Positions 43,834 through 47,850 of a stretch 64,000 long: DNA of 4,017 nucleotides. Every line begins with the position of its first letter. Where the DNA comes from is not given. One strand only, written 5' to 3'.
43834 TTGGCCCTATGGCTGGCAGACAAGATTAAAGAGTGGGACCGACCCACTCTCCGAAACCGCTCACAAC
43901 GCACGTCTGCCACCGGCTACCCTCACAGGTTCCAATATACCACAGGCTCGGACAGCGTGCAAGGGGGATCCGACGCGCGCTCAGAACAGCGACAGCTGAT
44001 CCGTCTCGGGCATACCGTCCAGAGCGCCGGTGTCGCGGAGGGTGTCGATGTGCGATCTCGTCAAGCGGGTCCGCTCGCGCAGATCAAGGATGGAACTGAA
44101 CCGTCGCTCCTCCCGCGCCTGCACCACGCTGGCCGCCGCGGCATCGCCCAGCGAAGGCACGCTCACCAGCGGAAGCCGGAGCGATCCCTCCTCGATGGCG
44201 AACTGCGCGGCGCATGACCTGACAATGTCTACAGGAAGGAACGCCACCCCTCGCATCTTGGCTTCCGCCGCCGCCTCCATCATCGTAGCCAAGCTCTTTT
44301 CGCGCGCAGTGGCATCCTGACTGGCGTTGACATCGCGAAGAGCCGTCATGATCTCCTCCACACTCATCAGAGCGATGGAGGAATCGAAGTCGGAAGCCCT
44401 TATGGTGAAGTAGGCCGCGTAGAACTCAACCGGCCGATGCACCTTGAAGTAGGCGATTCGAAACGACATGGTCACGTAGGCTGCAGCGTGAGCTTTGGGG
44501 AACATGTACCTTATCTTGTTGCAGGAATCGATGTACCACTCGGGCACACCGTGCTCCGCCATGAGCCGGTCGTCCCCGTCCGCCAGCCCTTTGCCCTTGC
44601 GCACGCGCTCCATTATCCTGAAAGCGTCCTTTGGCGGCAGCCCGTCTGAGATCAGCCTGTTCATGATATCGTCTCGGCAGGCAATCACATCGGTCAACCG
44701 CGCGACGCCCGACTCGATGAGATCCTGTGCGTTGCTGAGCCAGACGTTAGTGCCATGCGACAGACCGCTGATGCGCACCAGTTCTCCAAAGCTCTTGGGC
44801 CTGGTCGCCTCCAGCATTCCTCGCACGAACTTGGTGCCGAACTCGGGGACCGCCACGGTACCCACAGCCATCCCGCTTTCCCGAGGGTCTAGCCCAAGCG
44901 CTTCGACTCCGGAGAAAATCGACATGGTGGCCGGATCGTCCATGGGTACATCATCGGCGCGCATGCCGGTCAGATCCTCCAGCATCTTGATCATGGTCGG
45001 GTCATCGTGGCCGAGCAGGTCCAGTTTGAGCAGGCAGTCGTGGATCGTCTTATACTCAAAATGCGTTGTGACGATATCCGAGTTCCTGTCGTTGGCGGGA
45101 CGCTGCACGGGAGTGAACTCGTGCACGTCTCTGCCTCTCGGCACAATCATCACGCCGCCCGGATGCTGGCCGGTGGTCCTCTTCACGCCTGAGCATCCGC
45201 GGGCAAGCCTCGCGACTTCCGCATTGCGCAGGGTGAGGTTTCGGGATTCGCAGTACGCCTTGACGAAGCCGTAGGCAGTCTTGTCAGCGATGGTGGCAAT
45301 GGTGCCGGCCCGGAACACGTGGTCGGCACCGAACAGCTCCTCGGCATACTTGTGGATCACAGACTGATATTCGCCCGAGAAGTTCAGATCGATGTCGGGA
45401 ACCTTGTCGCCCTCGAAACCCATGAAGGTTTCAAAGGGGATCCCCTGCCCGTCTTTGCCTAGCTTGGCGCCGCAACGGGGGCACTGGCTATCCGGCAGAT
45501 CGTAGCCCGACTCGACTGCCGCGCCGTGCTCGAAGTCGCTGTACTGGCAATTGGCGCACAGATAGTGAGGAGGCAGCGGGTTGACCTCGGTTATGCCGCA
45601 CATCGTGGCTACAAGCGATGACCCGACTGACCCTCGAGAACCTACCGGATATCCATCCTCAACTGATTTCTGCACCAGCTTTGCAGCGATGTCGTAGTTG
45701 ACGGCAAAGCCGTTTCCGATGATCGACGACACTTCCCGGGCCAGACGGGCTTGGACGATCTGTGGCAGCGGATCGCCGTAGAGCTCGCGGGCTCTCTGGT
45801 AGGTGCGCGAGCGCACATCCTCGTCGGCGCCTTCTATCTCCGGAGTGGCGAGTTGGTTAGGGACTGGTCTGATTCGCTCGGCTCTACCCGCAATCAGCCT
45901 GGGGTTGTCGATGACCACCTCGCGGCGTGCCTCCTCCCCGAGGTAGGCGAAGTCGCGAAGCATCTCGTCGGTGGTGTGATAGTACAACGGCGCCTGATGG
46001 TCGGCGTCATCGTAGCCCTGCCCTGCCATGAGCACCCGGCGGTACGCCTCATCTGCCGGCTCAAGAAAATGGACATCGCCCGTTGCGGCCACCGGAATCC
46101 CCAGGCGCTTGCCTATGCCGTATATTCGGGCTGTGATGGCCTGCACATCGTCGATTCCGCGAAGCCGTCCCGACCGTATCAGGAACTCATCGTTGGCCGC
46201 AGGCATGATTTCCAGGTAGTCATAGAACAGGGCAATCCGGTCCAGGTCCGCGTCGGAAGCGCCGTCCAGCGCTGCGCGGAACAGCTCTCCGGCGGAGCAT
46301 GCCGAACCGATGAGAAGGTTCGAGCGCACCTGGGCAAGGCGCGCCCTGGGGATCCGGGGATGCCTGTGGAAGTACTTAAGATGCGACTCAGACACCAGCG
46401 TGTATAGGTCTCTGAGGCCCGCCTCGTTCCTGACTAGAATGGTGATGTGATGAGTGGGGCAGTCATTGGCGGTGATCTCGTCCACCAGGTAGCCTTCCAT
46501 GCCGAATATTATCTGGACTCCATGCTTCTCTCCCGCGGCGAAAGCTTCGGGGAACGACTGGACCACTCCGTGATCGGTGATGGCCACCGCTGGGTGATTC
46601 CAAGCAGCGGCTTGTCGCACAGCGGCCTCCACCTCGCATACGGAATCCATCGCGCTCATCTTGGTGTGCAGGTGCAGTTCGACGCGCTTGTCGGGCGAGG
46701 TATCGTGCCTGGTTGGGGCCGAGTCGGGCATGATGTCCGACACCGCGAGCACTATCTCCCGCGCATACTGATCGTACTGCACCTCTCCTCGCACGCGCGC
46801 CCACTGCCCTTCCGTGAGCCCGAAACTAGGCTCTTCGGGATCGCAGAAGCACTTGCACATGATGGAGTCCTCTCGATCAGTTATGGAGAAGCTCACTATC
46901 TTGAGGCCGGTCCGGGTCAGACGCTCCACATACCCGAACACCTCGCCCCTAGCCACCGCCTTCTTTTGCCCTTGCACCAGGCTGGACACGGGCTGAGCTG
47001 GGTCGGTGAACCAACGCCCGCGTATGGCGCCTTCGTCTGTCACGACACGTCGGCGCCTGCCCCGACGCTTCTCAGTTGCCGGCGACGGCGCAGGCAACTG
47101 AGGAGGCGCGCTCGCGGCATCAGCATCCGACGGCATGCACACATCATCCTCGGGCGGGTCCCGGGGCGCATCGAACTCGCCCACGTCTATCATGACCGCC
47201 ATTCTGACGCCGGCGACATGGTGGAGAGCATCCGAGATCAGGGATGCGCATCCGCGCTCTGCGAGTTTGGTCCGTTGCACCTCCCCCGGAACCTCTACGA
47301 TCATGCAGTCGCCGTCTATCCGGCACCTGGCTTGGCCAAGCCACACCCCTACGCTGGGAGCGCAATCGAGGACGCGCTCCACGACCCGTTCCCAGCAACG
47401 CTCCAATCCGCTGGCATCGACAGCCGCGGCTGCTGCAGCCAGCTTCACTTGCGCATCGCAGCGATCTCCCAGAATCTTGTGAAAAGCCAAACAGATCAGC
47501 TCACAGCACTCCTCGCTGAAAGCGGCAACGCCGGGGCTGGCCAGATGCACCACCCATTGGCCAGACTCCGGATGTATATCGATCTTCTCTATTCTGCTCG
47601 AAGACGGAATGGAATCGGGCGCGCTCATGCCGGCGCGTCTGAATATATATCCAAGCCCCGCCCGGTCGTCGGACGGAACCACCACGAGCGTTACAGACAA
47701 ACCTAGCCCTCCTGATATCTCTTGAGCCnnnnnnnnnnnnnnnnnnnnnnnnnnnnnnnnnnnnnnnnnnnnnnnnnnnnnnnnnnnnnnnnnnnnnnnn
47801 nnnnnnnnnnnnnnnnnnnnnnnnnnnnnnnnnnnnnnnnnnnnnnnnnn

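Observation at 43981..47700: PolC replicase apparently lacking its DnaQ-like 3'-5' proofreading exonuclease domain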

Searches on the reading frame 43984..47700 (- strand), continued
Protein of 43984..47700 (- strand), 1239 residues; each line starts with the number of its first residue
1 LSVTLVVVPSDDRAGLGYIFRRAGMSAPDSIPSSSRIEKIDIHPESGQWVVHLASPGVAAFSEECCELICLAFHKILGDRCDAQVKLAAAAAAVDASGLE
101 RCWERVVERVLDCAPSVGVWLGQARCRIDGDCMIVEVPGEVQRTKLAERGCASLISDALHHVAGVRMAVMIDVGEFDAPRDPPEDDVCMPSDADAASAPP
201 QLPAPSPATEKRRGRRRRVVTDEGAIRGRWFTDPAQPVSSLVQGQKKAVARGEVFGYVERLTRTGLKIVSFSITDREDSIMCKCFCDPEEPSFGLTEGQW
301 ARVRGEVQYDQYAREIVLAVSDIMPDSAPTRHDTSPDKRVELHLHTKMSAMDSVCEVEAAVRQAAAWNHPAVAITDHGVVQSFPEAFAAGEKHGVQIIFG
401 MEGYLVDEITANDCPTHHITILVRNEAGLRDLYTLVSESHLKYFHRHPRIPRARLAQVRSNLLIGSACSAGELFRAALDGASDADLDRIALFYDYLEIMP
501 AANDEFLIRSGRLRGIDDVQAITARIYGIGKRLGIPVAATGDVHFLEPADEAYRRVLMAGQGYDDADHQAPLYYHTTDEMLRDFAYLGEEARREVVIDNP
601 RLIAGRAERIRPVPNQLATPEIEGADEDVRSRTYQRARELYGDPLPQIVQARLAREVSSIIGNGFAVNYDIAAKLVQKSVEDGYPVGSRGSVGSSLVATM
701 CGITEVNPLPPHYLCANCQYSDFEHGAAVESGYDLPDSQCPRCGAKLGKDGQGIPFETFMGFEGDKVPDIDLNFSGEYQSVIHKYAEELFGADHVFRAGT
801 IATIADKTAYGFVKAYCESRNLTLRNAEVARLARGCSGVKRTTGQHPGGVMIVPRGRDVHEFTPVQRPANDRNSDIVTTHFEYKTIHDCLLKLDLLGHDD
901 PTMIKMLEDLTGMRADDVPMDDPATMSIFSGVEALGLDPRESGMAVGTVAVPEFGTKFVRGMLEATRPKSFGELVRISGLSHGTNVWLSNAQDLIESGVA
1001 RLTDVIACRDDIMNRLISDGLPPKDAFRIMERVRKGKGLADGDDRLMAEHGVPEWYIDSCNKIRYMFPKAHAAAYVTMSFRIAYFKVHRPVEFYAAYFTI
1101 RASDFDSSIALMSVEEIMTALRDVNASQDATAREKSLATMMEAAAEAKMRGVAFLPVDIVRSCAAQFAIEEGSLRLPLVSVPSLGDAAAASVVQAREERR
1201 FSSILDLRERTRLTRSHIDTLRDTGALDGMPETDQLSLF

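Call 40: search_protein_families(library=ncbifam, proteins=[window:43984-47700:-], max_evalue=0.01)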
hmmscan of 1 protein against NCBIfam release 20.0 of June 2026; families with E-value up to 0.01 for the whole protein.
window:43984-47700:- (1239 aa): 15 families
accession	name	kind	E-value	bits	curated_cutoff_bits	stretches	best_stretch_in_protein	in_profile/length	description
NF001688.0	PRK00448.1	equivalog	0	1459.8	873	2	412-1239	610-1444/1445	PolC-type DNA polymerase III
TIGR01405.1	polC_Gram_pos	equivalog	0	1358.2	1043.45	2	415-1239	379-1211/1211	DNA polymerase III subunit alpha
TIGR00594.1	polc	superfamily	4.7e-68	230.2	434.35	4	340-712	2-384/1022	DNA polymerase III subunit alpha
NF004226.0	PRK05673.1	equivalog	2e-67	228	1002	3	339-710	6-385/1146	DNA polymerase III subunit alpha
NF005298.0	PRK06826.1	equivalog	1.4e-66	225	1260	4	340-709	6-379/1151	DNA polymerase III subunit alpha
NF005617.0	PRK07374.1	equivalog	5.4e-43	147.1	1653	4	340-709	4-390/1170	DNA polymerase III subunit alpha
NF004225.0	PRK05672.1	subfamily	1.1e-38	133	939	2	340-709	7-373/1047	error-prone DNA polymerase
NF005377.0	PRK06920.1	equivalog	1.6e-32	112.3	1806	2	340-712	4-367/1108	DNA polymerase III subunit alpha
NF007079.0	PRK09532.1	equivalog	8.9e-30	103.6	1525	1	340-709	4-388/876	DNA polymerase III subunit alpha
NF005516.0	PRK07135.1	equivalog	9.2e-22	77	1084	2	1064-1100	675-711/974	DNA polymerase III DnaE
NF005582.0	PRK07279.1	equivalog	4.8e-18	64.6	1279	1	1064-1105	677-718/1033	DNA polymerase III subunit alpha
NF005616.0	PRK07373.1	equivalog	4.7e-09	35.3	646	1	1144-1231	83-173/449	DNA polymerase III subunit alpha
NF004550.0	PRK05898.1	equivalog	4.4e-08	31.8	1182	0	1064-1100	671-707/971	DNA polymerase III subunit alpha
NF041577.1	nside_bi_sphtase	equivalog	5.8e-05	22.4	400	1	339-402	3-64/276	3',5'-nucleoside bisphosphate phosphatase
NF011513.0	PRK14952.1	equivalog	0.00021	20.4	737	1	88-194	435-542/596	DNA polymerase III subunits gamma/tau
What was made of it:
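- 43981..47700 (-): polC, PolC-type DNA polymerase III alpha, 1239 aa, Exo-less variant. NCBIfam NF001688 scores 1459.8 bits (cutoff 873) and TIGR01405 scores 1358 bits (cutoff 1043) (call 40).
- On PolC-type DNA polymerase III alpha (C-family, PolC group): DnaE models all fall far below their cutoffs (call 40).
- NCBIfam equivalog scores are well above cutoff (call 40).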

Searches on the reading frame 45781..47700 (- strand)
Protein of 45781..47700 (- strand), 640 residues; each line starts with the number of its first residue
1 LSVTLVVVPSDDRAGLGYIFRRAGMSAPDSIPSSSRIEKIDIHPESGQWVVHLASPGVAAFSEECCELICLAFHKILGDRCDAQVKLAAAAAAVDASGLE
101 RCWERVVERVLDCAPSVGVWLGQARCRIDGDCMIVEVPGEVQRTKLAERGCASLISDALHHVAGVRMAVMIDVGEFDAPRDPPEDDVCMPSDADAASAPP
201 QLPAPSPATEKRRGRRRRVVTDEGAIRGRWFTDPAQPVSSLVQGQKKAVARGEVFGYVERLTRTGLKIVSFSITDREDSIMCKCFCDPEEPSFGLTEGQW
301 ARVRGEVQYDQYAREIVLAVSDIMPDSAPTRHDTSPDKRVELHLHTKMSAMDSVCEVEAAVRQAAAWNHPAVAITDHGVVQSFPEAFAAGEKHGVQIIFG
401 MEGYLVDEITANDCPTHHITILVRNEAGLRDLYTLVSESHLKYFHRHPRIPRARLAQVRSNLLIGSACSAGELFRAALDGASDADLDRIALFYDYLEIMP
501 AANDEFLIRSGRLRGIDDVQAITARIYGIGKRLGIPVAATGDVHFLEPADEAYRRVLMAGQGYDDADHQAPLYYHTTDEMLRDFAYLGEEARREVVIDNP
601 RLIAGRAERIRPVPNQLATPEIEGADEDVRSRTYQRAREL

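Call 33: predict_structure(alignment_id=A1)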
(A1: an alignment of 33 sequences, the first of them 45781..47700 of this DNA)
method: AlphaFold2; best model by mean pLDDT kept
length: 640 residues; sequences in the alignment: 33
mean_pLDDT: 84.7   pTM: 0.60
mean pLDDT of the five models: 84.7, 84.3, 83.8, 83.0, 82.9
residues with pLDDT >= 90: 322; 70-90: 240; 50-70: 30; < 50: 48
segments of 3 or more residues with pLDDT < 50: 1-9, 90-92, 180-215
pLDDT, mean of each block of 10 residues (from residue 1): 39 78 87 84 82 80 89 84 77 72 90 81 88 90 86 90 85 76 39 35 37 53 91 93 94 95 91 91 91 90 96 92 91 93 77 79 95 89 85 96 89 85 95 92 83 95 95 97 98 97 91 95 98 97 85 80 79 93 97 98 97 68 79 85
secondary structure, 60 per line:
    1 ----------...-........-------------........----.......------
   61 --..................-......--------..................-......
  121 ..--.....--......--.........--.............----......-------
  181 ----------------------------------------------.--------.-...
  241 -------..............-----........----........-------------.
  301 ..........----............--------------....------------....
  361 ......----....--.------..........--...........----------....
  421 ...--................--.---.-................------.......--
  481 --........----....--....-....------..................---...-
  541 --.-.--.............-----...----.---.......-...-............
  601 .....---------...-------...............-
elements in order: H16-22 E36-43 E48-54 H63-80 E82-87 H96-113 H115-122 E125-129 E132-137 H140-148 H151-163 E168-173 E248-261 E267-274 E279-286 E300-310 E315-326 E341-344 H357-366 E371-374 H384-393 E396-406 E417-423 H426-441 H452-461 E462-465 H472-478 H483-490 E495-498 H501-504 H506-509 H516-533 E537-539 H548-560 H577-583 H589-605 H625-639
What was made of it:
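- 47176..47671 (-): PolC N-terminal domain (about residues 10-175), followed by a disordered linker at residues 180-215. The AF2 model shows a confident alpha/beta fold and a low-pLDDT linker (call 33).
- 46723..46959 (-): OB domain (about residues 248-326). Five strands in the AF2 model (call 33).
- On PolC-type DNA polymerase III alpha (C-family, PolC group): The NTD is folded at 10-175 in the AF2 model (call 33).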

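Call 35: fold_search(model_id=the predicted structure, library=pdb)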
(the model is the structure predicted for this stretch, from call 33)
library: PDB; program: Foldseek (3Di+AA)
matches with E <= 10: 1342; with E <= 0.001: 57
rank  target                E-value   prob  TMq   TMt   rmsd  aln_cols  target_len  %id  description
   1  3f2b_A                2.6e-40  1.00  0.48  0.32   7.8       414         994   40  DNA Polymerase PolC from Geobacillus kaustophilus complex with DNA, dGTP, Mg and Zn (released 2009-01-20)
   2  3f2c_A                1.3e-39  1.00  0.48  0.32   7.9       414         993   40  DNA Polymerase PolC from Geobacillus kaustophilus complex with DNA, dGTP and Mn (released 2009-01-20)
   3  9qpc_A                6.3e-35  1.00  0.48  0.27   7.7       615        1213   26  DNA polymerase with inhibitor (released 2025-09-24)
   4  9qrl_A                2.7e-26  1.00  0.44  0.26   6.8       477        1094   27  DNA polymerase with inhibitor #2 (released 2025-09-24)
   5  9qrn_A                6.3e-26  1.00  0.43  0.25   7.6       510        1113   26  DNA polymerase without DNA or inhibitor (released 2025-09-24)
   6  4jom                  1.3e-15  1.00  0.36  0.26   3.5       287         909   26  Structure of E. coli Pol III 3mPHP mutant (released 2013-05-29)
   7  5fkw_A                9.2e-15  1.00  0.37  0.26   7.4       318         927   24  cryo-EM structure of the E. coli replicative DNA polymerase complex bound to DNA (DNA polymerase III alpha, beta, epsi (released 2015-11-25)
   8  5fkv_A                1.2e-14  1.00  0.36  0.21   3.5       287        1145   24  cryo-EM structure of the E. coli replicative DNA polymerase complex bound to DNA (DNA polymerase III alpha, beta, epsi (released 2015-11-25)
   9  2hnh                  1.9e-14  1.00  0.36  0.26   2.9       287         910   23  Crystal structure of the catalytic alpha subunit of E. coli replicative DNA polymerase III (released 2006-09-19)
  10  2hqa                  4.5e-14  1.00  0.37  0.26   3.0       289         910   23  Crystal structure of the catalytic alpha subunit of E. Coli replicative DNA polymerase III (released 2006-09-19)
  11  4gx9_C                5.1e-14  1.00  0.36  0.70   3.2       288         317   23  Crystal structure of a DNA polymerase III alpha-epsilon chimera (released 2013-04-03)
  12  4gx8_B                5.1e-14  1.00  0.34  0.67   4.1       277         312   25  Crystal structure of a DNA polymerase III alpha-epsilon chimera (released 2013-04-03)
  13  7pu7_A                6.8e-14  1.00  0.34  0.21   5.0       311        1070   22  DNA polymerase from M. tuberculosis (released 2022-02-23)
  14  4iqj_C                8.5e-14  1.00  0.36  0.20   3.3       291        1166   23  Structure of PolIIIalpha-Tauc-DNA complex suggests an atomic model of the replisome (released 2013-03-13)
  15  3e0d_A                9.0e-14  1.00  0.36  0.21   3.4       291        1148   23  Insights into the Replisome from the Crystral Structure of the Ternary Complex of the Eubacterial DNA Polymerase III a (released 2008-09-23)
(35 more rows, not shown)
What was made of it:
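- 47176..47671 (-): Foldseek aligns 615 columns with full-length PolC 9QPC (call 35).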
